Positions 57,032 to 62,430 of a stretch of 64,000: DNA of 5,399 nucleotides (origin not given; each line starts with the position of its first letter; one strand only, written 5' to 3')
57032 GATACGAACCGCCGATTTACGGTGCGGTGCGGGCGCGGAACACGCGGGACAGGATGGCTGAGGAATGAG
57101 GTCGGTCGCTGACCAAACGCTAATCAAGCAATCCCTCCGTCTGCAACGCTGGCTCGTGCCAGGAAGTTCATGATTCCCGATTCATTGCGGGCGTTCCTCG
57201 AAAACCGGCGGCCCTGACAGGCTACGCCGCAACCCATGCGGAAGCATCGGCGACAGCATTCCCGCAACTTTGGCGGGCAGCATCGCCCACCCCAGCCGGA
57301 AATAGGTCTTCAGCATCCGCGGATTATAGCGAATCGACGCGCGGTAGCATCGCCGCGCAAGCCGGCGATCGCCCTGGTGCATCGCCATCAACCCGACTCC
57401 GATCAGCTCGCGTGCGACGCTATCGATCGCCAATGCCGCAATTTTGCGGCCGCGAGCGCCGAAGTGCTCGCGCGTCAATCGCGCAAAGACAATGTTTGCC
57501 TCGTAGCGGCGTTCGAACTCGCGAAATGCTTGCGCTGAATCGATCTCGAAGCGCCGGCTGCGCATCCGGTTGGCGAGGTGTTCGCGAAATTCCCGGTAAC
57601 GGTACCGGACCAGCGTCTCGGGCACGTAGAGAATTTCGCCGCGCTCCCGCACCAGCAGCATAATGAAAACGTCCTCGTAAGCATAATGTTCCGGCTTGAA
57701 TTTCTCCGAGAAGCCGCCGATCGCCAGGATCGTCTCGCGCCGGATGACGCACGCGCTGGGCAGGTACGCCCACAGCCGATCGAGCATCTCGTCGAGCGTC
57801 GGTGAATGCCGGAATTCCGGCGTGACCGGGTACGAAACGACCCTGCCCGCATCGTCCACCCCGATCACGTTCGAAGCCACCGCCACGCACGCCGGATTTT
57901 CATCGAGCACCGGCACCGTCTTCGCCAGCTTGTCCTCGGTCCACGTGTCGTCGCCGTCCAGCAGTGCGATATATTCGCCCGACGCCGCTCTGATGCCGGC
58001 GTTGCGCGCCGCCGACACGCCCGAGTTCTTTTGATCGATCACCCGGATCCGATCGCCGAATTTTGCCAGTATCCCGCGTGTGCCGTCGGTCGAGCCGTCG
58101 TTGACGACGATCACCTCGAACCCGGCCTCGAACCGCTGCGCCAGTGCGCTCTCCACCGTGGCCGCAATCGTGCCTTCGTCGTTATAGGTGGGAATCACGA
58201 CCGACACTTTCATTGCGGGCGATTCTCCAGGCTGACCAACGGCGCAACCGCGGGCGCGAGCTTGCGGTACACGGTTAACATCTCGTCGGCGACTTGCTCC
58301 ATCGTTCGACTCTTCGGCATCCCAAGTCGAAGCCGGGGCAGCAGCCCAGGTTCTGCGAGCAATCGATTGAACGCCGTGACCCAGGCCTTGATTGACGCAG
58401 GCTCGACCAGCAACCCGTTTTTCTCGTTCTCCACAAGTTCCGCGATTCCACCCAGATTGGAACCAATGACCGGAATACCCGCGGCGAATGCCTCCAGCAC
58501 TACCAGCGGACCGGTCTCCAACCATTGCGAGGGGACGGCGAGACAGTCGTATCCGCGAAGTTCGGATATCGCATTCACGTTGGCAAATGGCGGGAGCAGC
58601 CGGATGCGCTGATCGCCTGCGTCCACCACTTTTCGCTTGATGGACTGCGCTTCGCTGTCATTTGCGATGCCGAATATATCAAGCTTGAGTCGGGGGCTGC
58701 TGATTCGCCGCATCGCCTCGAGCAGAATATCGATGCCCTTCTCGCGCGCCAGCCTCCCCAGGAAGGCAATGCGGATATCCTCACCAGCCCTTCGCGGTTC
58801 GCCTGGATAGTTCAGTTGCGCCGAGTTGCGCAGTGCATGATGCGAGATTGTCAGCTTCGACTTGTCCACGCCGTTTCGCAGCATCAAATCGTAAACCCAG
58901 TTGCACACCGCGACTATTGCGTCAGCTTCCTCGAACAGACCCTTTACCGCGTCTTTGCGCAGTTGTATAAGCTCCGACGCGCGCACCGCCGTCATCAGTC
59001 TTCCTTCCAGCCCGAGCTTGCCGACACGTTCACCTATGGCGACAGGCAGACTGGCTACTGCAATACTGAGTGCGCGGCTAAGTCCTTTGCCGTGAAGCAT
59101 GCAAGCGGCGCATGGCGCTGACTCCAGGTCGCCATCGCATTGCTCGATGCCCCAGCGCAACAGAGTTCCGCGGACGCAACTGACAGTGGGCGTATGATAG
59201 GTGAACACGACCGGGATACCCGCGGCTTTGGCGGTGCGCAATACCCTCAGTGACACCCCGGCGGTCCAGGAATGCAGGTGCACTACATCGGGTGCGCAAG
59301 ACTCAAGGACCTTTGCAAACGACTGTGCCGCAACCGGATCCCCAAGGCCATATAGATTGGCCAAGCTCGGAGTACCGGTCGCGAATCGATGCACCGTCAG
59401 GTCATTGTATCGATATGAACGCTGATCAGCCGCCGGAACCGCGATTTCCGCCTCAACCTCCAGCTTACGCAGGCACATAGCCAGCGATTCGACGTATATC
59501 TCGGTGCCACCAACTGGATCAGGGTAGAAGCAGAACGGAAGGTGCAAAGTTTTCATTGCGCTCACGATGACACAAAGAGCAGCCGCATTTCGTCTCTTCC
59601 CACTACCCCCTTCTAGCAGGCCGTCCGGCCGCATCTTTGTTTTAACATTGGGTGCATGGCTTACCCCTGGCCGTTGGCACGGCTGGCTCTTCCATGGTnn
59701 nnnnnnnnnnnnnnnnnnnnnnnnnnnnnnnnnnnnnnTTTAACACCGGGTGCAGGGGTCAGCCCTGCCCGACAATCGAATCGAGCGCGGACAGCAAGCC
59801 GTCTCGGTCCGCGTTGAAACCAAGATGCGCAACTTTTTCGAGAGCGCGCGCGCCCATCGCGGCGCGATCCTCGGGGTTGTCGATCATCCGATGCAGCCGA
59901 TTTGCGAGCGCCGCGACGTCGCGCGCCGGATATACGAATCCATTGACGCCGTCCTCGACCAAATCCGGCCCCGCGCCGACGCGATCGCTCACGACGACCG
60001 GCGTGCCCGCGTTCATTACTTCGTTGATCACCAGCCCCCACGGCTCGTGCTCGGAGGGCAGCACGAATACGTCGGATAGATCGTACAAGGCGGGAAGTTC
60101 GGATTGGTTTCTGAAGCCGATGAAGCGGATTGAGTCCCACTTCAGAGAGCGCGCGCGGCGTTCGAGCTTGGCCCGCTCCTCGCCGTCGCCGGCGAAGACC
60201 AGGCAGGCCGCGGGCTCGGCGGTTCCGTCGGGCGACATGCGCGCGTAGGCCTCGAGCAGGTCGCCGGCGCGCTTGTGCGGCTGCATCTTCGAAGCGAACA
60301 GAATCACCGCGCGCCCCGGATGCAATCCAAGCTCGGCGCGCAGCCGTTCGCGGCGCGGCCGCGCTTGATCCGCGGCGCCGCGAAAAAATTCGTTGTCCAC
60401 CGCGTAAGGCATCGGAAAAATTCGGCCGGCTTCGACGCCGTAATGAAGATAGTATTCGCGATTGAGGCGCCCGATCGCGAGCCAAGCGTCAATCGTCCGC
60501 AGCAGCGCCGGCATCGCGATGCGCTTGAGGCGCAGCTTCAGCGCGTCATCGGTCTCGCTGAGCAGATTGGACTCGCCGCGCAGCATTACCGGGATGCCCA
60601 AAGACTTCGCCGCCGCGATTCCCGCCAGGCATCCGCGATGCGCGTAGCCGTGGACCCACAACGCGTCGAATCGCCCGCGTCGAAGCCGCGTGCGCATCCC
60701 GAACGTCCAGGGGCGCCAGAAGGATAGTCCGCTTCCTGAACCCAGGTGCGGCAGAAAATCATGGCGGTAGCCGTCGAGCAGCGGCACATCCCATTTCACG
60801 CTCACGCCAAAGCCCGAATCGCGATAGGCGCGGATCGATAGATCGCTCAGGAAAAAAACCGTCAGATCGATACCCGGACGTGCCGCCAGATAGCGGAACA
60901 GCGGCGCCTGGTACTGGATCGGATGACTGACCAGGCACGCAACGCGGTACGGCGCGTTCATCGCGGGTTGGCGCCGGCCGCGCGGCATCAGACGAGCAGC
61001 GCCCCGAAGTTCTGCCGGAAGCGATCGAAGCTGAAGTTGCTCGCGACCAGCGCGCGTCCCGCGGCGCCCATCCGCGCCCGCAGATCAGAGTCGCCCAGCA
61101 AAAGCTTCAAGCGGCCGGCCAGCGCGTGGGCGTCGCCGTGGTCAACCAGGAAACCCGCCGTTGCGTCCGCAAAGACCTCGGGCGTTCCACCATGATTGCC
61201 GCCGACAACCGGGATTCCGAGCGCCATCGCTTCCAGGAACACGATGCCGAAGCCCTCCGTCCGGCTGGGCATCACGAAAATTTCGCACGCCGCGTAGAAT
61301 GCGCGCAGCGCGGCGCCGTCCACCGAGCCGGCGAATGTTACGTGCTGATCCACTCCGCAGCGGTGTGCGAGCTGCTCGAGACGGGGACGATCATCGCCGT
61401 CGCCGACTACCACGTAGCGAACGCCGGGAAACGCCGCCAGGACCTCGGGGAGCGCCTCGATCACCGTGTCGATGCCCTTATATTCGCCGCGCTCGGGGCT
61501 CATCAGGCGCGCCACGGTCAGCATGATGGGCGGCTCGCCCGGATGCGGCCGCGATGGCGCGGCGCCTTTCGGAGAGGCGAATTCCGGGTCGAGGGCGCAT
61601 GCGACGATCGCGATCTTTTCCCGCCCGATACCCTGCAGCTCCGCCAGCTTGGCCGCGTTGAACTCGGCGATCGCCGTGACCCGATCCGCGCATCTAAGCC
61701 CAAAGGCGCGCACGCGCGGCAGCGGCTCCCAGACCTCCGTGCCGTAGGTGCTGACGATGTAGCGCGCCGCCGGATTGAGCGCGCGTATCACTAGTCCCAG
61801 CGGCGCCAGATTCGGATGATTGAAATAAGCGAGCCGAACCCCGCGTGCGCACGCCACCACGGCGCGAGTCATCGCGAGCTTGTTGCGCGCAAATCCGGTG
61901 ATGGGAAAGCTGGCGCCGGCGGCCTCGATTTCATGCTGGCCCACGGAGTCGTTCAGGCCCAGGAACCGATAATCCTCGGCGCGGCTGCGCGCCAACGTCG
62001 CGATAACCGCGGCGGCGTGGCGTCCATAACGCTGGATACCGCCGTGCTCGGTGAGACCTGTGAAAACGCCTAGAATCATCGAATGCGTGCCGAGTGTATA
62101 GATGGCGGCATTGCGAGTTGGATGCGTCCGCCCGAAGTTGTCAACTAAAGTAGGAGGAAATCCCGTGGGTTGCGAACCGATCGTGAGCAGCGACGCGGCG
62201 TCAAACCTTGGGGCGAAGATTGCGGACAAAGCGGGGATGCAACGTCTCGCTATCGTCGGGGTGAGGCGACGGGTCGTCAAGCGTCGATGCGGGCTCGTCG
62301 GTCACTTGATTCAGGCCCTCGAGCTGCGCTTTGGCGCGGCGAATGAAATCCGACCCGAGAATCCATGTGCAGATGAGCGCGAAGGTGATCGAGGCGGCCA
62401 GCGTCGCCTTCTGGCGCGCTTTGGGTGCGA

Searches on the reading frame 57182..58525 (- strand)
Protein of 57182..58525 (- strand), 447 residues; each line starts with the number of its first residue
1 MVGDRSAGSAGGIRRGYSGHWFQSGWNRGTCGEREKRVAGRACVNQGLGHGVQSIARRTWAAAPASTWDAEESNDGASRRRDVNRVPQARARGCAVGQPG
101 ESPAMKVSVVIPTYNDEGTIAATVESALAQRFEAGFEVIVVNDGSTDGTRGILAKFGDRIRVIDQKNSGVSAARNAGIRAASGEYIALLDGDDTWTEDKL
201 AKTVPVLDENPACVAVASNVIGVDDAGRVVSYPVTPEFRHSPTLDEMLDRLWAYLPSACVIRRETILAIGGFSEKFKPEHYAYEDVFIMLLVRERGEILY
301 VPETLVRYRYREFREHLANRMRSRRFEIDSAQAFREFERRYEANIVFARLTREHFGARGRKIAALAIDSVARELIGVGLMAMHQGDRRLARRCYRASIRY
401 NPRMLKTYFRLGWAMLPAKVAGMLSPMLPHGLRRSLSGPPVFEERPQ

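Call 9: search_protein_families(library=pfam, proteins=[window:57182-58525:-], max_evalue=0.00001)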
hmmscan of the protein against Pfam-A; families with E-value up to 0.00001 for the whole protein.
window:57182-58525:- (447 aa): 3 families
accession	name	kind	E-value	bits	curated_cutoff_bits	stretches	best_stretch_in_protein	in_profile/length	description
PF00535.33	Glycos_transf_2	-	1.6e-36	126.2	23.3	1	108-233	1-130/168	Glycosyl transferase family 2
PF10111.15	Glyco_tranf_2_2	-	2.1e-19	70.5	27.3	1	108-311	1-218/276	Glycosyltransferase like family 2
PF13641.12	Glyco_tranf_2_3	-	2.1e-18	67.6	27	1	107-318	3-218/230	Glycosyltransferase like family 2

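Call 25: search_protein_families(library=ncbifam, proteins=[window:57182-58525:-], max_evalue=1e-8)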
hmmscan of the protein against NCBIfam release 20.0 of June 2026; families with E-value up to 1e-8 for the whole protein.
window:57182-58525:- (447 aa): 19 families
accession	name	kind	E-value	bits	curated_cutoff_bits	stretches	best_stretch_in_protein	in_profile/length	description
TIGR03965.1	mycofact_glyco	equivalog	2.7e-27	95.8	280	1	100-376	70-342/467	mycofactocin biosynthesis glycosyltransferase MftF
NF041875.1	EPS_EpsD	equivalog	1.3e-25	90.5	370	1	107-347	1-247/325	exopolysaccharide biosynthesis glycosyltransferase EpsD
NF047683.1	TeichurnBiosyTuaG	equivalog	7.3e-25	88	400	1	106-216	7-120/252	teichuronic acid biosynthesis protein TuaG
NF007482.0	PRK10073.1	equivalog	2.1e-24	86.2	423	1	104-198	5-101/334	glycosyltransferase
NF053739.1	GlytfEpsEBac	equivalog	1.2e-19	70.4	450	1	106-277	2-172/265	glycosyltransferase EpsE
TIGR03937.1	PgaC_IcaA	equivalog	1.6e-19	70.2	422.3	1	104-219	44-162/407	poly-beta-1,6-N-acetyl-D-glucosamine synthase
NF041394.1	GtaseAglG_Halo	equivalog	5.1e-17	62.1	440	1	105-317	1-224/304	glucosyl-dolichyl phosphate glucuronosyltransferase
TIGR04283.1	glyco_like_mftF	equivalog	3e-13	49.9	182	1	107-202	1-92/221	TIGR04283 family arsenosugar biosynthesis glycosyltransferase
NF038302.1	EPS_HpsE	equivalog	6e-13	48.4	300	1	106-222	2-126/307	hormogonium polysaccharide biosynthesis glycosyltransferase HpsE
TIGR04182.1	glyco_TIGR04182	equivalog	1.1e-11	44.7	325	1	106-204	1-94/293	S-layer glycoprotein N-glycosyltransferase AglJ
NF038299.1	EPS_HpsN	equivalog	3.7e-11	42.6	425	1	106-222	2-121/317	hormogonium polysaccharide biosynthesis glycosyltransferase HpsN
NF050050.1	ProtGlycPglI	equivalog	7e-11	42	500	1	106-205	3-106/306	GalNAc(5)-diNAcBac-PP-undecaprenol beta-1,3-glucosyltransferase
NF007453.0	PRK10018.1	equivalog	5.9e-10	39.3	382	1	106-201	7-105/280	colanic acid biosynthesis glycosyltransferase WcaA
NF047588.1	GlcsyltransPgfSStrep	equivalog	6.1e-10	38.8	500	1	105-193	1-96/308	glycosyltransferase PgfS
TIGR03111.1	glyc2_xrt_Gpos1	hypoth_equivalog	1.1e-09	37.6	363.95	1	106-221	50-170/439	TIGR03111 family XrtG-associated glycosyltransferase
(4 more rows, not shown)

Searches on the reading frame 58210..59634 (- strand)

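Call 9: search_protein_families(library=pfam, proteins=[window:58210-59634:-], max_evalue=0.00001)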
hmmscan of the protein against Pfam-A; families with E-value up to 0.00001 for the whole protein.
window:58210-59634:- (474 aa): 5 families
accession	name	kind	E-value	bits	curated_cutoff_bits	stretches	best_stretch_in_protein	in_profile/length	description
PF00534.26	Glycos_transf_1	-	5.9e-29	101.2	26.4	1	281-431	10-161/172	Glycosyl transferases group 1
PF13692.12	Glyco_trans_1_4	-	1e-26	94.3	27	1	288-427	3-141/142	Glycosyl transferases group 1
PF13579.12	Glyco_trans_4_4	-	6.3e-22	79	29.7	1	42-262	1-153/158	Glycosyl transferase 4-like domain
PF13439.12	Glyco_transf_4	-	3e-20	73.4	28.5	1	41-159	1-127/170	Glycosyltransferase Family 4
PF20706.3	GT4-conflict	-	8.6e-12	45.2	26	1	221-406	131-325/385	Family 4 Glycosyltransferase in conflict systems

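Call 25: search_protein_families(library=ncbifam, proteins=[window:58210-59634:-], max_evalue=1e-8)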
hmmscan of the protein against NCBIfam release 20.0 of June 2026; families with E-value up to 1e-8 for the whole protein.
window:58210-59634:- (474 aa): 17 families
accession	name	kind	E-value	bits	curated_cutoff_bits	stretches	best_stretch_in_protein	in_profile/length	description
TIGR03449.1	mycothiol_MshA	equivalog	8.6e-20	71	462.5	1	288-458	222-402/406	D-inositol-3-phosphate glycosyltransferase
NF041876.1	EPS_EpsE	equivalog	4.4e-19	69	400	1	276-435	204-368/389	exopolysaccharide biosynthesis GT4 family glycosyltransferase EpsE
NF053787.1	GlcN_PG_synth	equivalog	2.5e-18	66.1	480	1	227-428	134-326/361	N-acetylglucosaminyl phosphatidylglycerol synthase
TIGR03088.1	stp2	hypoth_equivalog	3.2e-18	65.9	409.05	1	252-430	165-340/374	TIGR03088 family PEP-CTERM/XrtA system glycosyltransferase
NF041010.1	glycosy_Agl16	equivalog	3e-17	62.5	575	1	232-412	129-304/352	glycosylation protein Agl16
TIGR02149.1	glgA_Coryne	subfamily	3.4e-17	62.7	302.4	1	251-435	159-362/391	glycogen synthase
TIGR04063.1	stp3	hypoth_equivalog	1.3e-16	60.5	442.05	1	233-436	154-368/397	TIGR04063 family PEP-CTERM/XrtA system glycosyltransferase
NF047684.1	TeichurnBiosyTuaC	equivalog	1.5e-15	57.1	550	1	289-428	222-354/391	teichuronic acid biosynthesis protein TuaC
NF046085.1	XrtY_assoc_Gly1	equivalog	6.9e-12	44.9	400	0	273-412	204-334/387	XrtY-associated glycosyltransferase XYAG1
TIGR02095.1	glgA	subfamily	1.2e-11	43.9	328.45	0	289-426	297-439/477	glycogen/starch synthase, ADP-glucose type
NF012028.0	PRK15484.1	subfamily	8.6e-11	41.5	618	1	285-429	192-345/380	lipopolysaccharide N-acetylglucosaminyltransferase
TIGR03999.1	thiol_BshA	equivalog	2.8e-10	39.7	273.7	1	328-436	240-346/375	N-acetyl-alpha-D-glucosaminyl L-malate synthase BshA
NF010699.0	PRK14099.1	equivalog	1.4e-09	37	762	0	222-402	236-409/485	glycogen synthase GlgA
NF038011.1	PelF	equivalog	2.3e-09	36.8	100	0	234-404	255-425/489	GT4 family glycosyltransferase PelF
NF047880.1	glyco_SdgA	exception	2.9e-09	36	800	1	288-438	317-466/488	serine-aspartate repeat adhesin O-glycosyltransferase SdgA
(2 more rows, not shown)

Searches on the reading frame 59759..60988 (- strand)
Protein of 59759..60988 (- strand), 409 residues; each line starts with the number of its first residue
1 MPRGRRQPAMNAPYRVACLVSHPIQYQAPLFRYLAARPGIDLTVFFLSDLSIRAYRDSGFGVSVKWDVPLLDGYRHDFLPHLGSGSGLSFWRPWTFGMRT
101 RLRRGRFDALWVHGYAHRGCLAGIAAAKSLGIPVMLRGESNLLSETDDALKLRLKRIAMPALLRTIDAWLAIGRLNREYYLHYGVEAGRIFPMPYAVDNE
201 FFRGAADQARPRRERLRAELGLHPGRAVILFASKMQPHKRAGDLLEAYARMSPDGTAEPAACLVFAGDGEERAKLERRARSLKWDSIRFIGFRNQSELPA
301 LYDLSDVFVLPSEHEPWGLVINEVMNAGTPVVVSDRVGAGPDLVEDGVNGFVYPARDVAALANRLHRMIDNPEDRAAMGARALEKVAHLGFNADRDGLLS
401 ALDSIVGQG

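Call 9: search_protein_families(library=pfam, proteins=[window:59759-60988:-], max_evalue=0.00001)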
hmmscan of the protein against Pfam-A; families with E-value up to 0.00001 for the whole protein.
window:59759-60988:- (409 aa): 5 families
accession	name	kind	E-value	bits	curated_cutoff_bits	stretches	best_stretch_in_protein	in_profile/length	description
PF00534.26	Glycos_transf_1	-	6.1e-38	130.5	26.4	1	213-382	2-169/172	Glycosyl transferases group 1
PF13692.12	Glyco_trans_1_4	-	3.8e-30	105.5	27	1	227-371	2-142/142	Glycosyl transferases group 1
PF20706.3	GT4-conflict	-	4.9e-10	39.4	26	1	223-378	194-364/385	Family 4 Glycosyltransferase in conflict systems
PF13579.12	Glyco_trans_4_4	-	1.4e-09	38.9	29.7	1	27-195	7-157/158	Glycosyl transferase 4-like domain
PF13439.12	Glyco_transf_4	-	3.9e-06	27.4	28.5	1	33-200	14-169/170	Glycosyltransferase Family 4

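Call 25: search_protein_families(library=ncbifam, proteins=[window:59759-60988:-], max_evalue=1e-8)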
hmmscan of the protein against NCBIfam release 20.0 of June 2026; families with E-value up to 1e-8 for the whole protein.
window:59759-60988:- (409 aa): 17 families
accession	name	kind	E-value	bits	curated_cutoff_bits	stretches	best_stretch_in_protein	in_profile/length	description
TIGR03999.1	thiol_BshA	equivalog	1.6e-25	89.8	273.7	1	210-387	183-354/375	N-acetyl-alpha-D-glucosaminyl L-malate synthase BshA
TIGR03449.1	mycothiol_MshA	equivalog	6.8e-25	87.8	462.5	1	181-403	181-401/406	D-inositol-3-phosphate glycosyltransferase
TIGR03088.1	stp2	hypoth_equivalog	1.7e-22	80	409.05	1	164-386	135-353/374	TIGR03088 family PEP-CTERM/XrtA system glycosyltransferase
NF041876.1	EPS_EpsE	equivalog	1.9e-20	73.5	400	1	225-388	212-378/389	exopolysaccharide biosynthesis GT4 family glycosyltransferase EpsE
TIGR04063.1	stp3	hypoth_equivalog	6.5e-20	71.4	442.05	1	124-386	109-375/397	TIGR04063 family PEP-CTERM/XrtA system glycosyltransferase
TIGR04157.1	glyco_rSAM_CFB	subfamily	1.4e-19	70.4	400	1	210-359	211-354/406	TIGR04157 family glycosyltransferase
TIGR04047.1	MSMEG_0565_glyc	hypoth_equivalog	6.3e-17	61.7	259.85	1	183-377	157-347/373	MSMEG_0565 family glycosyltransferase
NF038295.1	EPS_HpsP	equivalog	9.7e-16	57.7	550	1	209-386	190-367/388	hormogonium polysaccharide biosynthesis glycosyltransferase HpsP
NF007640.0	PRK10307.1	subfamily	1.2e-14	54.1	276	1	161-385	167-386/411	WcaI family glycosyltransferase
TIGR02149.1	glgA_Coryne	subfamily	4.3e-14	52.4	302.4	1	167-386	146-370/391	glycogen synthase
NF053787.1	GlcN_PG_synth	equivalog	2.5e-13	49.6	480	1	122-387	97-340/361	N-acetylglucosaminyl phosphatidylglycerol synthase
NF041010.1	glycosy_Agl16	equivalog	4.1e-13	48.9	575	1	163-384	131-330/352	glycosylation protein Agl16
NF049988.1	MGlcDAGSynMgs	equivalog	6.3e-13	48.8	400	1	188-373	176-355/398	alpha-monoglucosyldiacylglycerol synthase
NF047684.1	TeichurnBiosyTuaC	equivalog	2.2e-11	43.3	550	1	193-386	190-369/391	teichuronic acid biosynthesis protein TuaC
NF046085.1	XrtY_assoc_Gly1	equivalog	2.5e-11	43.1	400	1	229-388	212-366/387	XrtY-associated glycosyltransferase XYAG1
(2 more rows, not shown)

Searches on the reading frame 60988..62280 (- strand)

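Call 9: search_protein_families(library=pfam, proteins=[window:60988-62280:-], max_evalue=0.00001)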
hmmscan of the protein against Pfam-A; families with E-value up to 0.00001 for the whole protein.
window:60988-62280:- (430 aa): 5 families
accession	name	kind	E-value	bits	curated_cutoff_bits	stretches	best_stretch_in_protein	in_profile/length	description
PF00534.26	Glycos_transf_1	-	1.2e-42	145.8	26.4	1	245-409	10-170/172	Glycosyl transferases group 1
PF13692.12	Glyco_trans_1_4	-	1.8e-36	125.9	27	1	251-397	2-142/142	Glycosyl transferases group 1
PF20706.3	GT4-conflict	-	4.8e-14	52.6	26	1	227-373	174-323/385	Family 4 Glycosyltransferase in conflict systems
PF13524.12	Glyco_trans_1_2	-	2.7e-09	37.6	25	1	281-419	9-136/144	Glycosyl transferase-like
PF13439.12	Glyco_transf_4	-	1.9e-07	31.7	28.5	0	136-233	83-169/170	Glycosyltransferase Family 4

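Call 25: search_protein_families(library=ncbifam, proteins=[window:60988-62280:-], max_evalue=1e-8)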
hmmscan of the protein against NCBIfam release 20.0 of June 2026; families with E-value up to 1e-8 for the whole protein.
window:60988-62280:- (430 aa): 31 families (the best 25 are shown)
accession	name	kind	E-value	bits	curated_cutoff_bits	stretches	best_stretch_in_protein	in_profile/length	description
NF041876.1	EPS_EpsE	equivalog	1.7e-31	109.8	400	1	214-420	179-384/389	exopolysaccharide biosynthesis GT4 family glycosyltransferase EpsE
TIGR03999.1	thiol_BshA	equivalog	2e-29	102.7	273.7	1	191-423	138-364/375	N-acetyl-alpha-D-glucosaminyl L-malate synthase BshA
TIGR03088.1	stp2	hypoth_equivalog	1.3e-27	96.8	409.05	1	246-426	190-367/374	TIGR03088 family PEP-CTERM/XrtA system glycosyltransferase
TIGR03449.1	mycothiol_MshA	equivalog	2.4e-24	86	462.5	1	198-420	165-391/406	D-inositol-3-phosphate glycosyltransferase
TIGR04063.1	stp3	hypoth_equivalog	3.5e-22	78.9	442.05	1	195-417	155-380/397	TIGR04063 family PEP-CTERM/XrtA system glycosyltransferase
TIGR04157.1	glyco_rSAM_CFB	subfamily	5.8e-21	74.9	400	1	196-428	168-405/406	TIGR04157 family glycosyltransferase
TIGR04005.1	wcaL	equivalog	9.5e-20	70.8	537.6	1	196-429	173-403/406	colanic acid biosynthesis glycosyltransferase WcaL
TIGR02149.1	glgA_Coryne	subfamily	1.4e-19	70.5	302.4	1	319-420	271-378/391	glycogen synthase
NF047684.1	TeichurnBiosyTuaC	equivalog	1.6e-17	63.5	550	1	248-416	217-373/391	teichuronic acid biosynthesis protein TuaC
NF038229.1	Glyco4_Geo_Pelo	equivalog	1.7e-16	60.1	400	1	173-423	81-327/338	GPMC system family 4 glycosyltransferase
TIGR04047.1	MSMEG_0565_glyc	hypoth_equivalog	3.8e-16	59.2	259.85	1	269-414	207-357/373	MSMEG_0565 family glycosyltransferase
NF038295.1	EPS_HpsP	equivalog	6.8e-15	54.9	550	1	249-421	206-376/388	hormogonium polysaccharide biosynthesis glycosyltransferase HpsP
TIGR02095.1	glgA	subfamily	5e-14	51.8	328.45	1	250-393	294-437/477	glycogen/starch synthase, ADP-glucose type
NF047880.1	glyco_SdgA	exception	3.2e-13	49.1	800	1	255-400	320-459/488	serine-aspartate repeat adhesin O-glycosyltransferase SdgA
NF050063.1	ProtGlycPglJ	equivalog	1.1e-12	47.8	500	1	198-405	145-340/363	N-acetylgalactosamine-N,N'-diacetylbacillosaminyl-diphospho-undecaprenol 4-alpha-N-acetylgalactosaminyltransferase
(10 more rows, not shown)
